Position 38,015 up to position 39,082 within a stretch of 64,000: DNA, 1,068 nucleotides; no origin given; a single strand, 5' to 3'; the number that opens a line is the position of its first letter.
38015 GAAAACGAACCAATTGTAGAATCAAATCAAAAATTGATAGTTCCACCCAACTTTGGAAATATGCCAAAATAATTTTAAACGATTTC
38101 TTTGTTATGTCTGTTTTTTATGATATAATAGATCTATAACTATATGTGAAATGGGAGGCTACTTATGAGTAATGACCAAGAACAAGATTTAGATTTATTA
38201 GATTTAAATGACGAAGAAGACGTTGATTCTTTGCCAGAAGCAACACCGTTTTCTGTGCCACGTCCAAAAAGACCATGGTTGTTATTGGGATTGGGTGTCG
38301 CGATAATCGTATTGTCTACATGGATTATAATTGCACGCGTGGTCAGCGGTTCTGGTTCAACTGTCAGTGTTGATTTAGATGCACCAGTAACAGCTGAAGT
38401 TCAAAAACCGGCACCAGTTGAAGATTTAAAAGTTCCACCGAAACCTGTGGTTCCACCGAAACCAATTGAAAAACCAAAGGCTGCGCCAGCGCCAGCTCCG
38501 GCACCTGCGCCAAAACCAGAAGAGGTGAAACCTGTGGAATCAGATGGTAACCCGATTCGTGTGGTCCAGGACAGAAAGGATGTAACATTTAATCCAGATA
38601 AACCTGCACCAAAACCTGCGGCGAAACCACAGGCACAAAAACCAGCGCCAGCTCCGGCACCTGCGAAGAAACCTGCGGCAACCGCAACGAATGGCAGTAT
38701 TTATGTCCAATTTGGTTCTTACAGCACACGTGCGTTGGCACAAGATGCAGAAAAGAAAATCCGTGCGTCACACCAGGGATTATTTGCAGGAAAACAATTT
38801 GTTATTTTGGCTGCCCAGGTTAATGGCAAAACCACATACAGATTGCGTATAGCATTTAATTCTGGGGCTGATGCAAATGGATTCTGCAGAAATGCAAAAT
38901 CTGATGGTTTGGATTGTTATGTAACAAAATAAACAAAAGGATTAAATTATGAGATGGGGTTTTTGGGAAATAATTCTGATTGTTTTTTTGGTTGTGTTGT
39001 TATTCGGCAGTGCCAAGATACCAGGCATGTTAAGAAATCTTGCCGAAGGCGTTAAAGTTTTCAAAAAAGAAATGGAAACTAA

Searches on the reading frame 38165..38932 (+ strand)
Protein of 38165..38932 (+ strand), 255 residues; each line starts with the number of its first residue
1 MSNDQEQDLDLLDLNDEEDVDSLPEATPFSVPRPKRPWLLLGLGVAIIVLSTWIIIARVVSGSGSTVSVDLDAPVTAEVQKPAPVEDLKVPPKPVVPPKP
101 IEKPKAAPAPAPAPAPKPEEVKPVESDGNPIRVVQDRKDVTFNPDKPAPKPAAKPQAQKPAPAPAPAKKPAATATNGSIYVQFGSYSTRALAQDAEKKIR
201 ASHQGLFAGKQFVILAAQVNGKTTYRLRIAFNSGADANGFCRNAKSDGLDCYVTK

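Call 68: search_protein_families(library=pfam, proteins=[window:38165-38932:+], max_evalue=1)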
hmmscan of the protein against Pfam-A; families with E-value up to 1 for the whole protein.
window:38165-38932:+ (255 aa): 2 families
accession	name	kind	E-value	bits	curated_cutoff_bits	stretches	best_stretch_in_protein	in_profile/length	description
PF05036.18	SPOR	-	7.1e-10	39.5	21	1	176-254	2-75/76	SPOR domain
PF20069.4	DUF6465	-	0.31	11.6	26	0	140-196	29-87/130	Family of unknown function (DUF6465)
